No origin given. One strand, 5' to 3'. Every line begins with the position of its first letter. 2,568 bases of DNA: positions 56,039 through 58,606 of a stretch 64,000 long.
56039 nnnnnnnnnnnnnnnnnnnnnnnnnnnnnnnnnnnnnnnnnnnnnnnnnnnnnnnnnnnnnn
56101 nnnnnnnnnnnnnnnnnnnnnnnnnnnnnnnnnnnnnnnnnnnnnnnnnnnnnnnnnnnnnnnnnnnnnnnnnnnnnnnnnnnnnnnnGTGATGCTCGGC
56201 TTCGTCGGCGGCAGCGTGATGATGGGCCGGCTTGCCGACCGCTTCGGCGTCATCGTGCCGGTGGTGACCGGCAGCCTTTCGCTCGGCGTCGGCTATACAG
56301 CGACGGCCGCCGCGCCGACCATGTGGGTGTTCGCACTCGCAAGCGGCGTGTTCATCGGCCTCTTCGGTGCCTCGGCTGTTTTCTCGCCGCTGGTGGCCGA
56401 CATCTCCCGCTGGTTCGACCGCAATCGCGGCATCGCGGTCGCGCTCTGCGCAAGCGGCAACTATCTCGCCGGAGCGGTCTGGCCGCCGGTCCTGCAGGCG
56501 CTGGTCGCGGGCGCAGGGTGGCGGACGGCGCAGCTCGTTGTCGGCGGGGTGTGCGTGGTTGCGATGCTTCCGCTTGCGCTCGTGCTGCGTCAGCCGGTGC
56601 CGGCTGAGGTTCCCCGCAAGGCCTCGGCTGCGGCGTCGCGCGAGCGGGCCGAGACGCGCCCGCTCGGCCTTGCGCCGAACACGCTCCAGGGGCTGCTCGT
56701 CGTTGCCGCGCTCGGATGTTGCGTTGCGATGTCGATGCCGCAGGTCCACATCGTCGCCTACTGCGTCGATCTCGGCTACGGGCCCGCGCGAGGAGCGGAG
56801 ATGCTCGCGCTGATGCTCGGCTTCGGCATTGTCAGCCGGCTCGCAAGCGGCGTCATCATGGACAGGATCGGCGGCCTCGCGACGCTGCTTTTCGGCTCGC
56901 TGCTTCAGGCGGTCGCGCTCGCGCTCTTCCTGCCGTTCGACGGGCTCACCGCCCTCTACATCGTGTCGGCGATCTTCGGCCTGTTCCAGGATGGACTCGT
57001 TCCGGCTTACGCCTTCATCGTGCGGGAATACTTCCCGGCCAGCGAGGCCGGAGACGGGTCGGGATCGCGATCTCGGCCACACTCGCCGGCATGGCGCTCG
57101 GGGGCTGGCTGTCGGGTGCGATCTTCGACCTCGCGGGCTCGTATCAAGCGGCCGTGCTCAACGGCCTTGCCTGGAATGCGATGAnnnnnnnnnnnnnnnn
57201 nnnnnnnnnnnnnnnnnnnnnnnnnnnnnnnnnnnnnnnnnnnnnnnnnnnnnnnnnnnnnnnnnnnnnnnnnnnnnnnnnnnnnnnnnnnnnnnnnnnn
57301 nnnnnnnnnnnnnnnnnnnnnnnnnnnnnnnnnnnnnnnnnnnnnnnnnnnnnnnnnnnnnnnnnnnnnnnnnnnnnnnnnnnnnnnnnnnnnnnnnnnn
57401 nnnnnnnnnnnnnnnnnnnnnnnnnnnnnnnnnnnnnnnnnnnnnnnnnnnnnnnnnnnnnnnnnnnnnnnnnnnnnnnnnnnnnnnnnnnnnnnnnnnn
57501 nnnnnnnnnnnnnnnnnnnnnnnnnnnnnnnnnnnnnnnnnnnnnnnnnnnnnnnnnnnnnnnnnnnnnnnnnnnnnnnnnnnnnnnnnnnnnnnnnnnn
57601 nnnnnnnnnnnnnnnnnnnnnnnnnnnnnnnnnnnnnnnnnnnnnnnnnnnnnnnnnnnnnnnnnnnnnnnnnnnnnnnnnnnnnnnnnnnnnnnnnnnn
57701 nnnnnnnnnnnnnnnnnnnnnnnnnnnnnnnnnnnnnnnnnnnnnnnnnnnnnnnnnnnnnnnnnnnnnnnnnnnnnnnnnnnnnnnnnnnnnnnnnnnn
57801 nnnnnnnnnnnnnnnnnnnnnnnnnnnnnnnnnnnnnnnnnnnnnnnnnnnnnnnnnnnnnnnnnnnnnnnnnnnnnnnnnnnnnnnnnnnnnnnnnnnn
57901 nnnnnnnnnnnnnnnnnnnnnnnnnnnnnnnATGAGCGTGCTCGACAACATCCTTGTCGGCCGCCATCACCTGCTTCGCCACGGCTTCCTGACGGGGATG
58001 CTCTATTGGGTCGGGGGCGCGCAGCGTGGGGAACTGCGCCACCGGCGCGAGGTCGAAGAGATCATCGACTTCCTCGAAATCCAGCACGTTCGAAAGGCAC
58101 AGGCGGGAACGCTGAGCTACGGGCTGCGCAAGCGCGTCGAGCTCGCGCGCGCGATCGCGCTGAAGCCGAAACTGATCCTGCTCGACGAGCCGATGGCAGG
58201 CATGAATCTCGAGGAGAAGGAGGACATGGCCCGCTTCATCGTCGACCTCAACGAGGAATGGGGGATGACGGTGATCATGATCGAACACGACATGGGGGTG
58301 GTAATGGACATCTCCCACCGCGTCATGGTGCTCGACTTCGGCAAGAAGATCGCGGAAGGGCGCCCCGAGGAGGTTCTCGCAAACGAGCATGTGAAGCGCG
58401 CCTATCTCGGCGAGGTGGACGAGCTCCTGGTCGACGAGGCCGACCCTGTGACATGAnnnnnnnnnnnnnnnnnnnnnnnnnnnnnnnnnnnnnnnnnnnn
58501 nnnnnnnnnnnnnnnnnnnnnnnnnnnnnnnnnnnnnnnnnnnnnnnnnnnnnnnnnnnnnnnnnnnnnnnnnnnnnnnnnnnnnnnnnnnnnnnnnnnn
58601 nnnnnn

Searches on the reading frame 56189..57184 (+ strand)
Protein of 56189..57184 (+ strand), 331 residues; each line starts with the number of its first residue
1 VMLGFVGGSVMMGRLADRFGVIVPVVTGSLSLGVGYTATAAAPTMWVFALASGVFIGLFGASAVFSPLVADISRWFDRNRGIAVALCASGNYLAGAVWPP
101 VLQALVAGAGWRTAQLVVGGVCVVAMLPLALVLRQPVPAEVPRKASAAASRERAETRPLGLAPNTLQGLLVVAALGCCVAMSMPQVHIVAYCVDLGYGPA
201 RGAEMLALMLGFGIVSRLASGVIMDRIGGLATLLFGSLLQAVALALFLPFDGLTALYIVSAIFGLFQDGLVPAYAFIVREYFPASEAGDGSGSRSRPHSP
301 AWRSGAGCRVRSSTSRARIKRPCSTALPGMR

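Call 18: search_protein_families(library=pfam, proteins=[window:56189-57184:+], max_evalue=0.001)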
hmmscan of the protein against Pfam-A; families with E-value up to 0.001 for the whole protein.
window:56189-57184:+ (331 aa): 1 family
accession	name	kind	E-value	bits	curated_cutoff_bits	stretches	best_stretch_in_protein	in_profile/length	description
PF07690.21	MFS_1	-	2.4e-31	109.4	33.4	1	2-292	42-333/347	Major Facilitator Superfamily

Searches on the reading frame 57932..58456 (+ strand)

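Call 18: search_protein_families(library=pfam, proteins=[window:57932-58456:+], max_evalue=0.001)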
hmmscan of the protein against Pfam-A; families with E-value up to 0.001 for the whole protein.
window:57932-58456:+ (174 aa): 2 families
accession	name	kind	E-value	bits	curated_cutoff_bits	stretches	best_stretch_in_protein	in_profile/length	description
PF12399.14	BCA_ABC_TP_C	-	5.9e-11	42.2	25.5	1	138-163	1-26/27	Branched-chain amino acid ATP-binding cassette transporter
PF00005.33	ABC_tran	-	9.8e-11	42.8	25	1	36-89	80-137/137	ABC transporter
